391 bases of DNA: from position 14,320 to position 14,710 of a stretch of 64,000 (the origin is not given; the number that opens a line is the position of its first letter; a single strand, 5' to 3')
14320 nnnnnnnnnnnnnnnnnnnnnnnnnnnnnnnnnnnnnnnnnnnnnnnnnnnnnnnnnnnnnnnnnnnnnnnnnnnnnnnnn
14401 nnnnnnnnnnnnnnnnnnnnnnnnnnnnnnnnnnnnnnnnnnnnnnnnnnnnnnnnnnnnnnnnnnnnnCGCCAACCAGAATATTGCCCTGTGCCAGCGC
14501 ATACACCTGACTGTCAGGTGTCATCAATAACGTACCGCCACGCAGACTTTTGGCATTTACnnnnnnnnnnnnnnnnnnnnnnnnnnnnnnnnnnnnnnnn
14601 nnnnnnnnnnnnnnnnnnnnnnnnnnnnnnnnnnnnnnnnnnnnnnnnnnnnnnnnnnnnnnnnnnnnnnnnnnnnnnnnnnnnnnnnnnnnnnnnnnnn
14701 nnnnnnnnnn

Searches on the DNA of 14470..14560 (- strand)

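Call 39: search_dna_similar(query=window:14470-14560:-, collection=ecoli_genomes, mode=distant, max_rows=12)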
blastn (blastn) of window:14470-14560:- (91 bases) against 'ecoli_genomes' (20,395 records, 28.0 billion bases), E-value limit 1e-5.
Records with a match: 5425; places in all: 5425; records where one place covers at least 80% of the query: 5425.
Genomes with a match: 5425 of 5426; with a place that covers at least 80% of the query: 5425. Places per genome that has any: lowest 1, median 1, highest 1. On chromosomes: 5420 places; on plasmids: 5.
Best place of each record, by identity: 80-90% 5415; 60-80% 10.
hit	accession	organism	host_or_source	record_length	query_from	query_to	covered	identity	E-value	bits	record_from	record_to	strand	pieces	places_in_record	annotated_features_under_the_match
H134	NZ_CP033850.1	Escherichia coli strain FDAARGOS_497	Homo sapiens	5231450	3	91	98%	88.1%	5e-29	135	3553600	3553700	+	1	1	flgI: flagellar basal body P-ring protein FlgI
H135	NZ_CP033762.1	Escherichia coli strain FDAARGOS_536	Homo sapiens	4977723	3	91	98%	88.1%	5e-29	135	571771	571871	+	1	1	flgI: flagellar basal body P-ring protein FlgI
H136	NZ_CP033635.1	Escherichia coli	chicken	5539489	3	91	98%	88.1%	5e-29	135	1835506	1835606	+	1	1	flgI: flagellar basal body P-ring protein FlgI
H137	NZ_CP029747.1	Escherichia coli strain 2016C-3878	Homo sapiens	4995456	3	91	98%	88.1%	5e-29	135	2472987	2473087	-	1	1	flgI: flagellar basal body P-ring protein FlgI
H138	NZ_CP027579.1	Escherichia coli strain 2013C-4282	Homo sapiens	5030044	3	91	98%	88.1%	5e-29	135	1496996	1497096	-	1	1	flgI: flagellar basal body P-ring protein FlgI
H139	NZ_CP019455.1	Escherichia coli strain FHI_NMBU_03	Homo sapiens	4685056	3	91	98%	88.1%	5e-29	135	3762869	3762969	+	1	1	flgI: flagellar basal body P-ring protein FlgI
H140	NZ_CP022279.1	Escherichia coli strain STEC299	Marmota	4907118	3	91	98%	88.1%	5e-29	135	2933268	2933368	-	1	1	flgI: flagellar basal body P-ring protein FlgI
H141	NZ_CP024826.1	Escherichia coli strain CREC-544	Homo sapiens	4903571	3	91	98%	88.1%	5e-29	135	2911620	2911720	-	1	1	flgI: flagellar basal body P-ring protein FlgI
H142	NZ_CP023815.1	Escherichia coli strain IMT16316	wild bird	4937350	3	91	98%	88.1%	5e-29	135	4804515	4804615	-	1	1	flgI: flagellar basal body P-ring protein FlgI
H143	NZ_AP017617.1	Escherichia coli strain MRY15-117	Bos taurus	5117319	3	91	98%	88.1%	5e-29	135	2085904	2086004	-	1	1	flgI: flagellar basal body P-ring protein FlgI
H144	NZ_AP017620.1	Escherichia coli strain MRY15-131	Bos taurus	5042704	3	91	98%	88.1%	5e-29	135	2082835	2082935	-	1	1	flgI: flagellar basal body P-ring protein FlgI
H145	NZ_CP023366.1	Escherichia coli strain 1428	canine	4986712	3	91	98%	88.1%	5e-29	135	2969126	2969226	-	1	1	flgI: flagellar basal body P-ring protein FlgI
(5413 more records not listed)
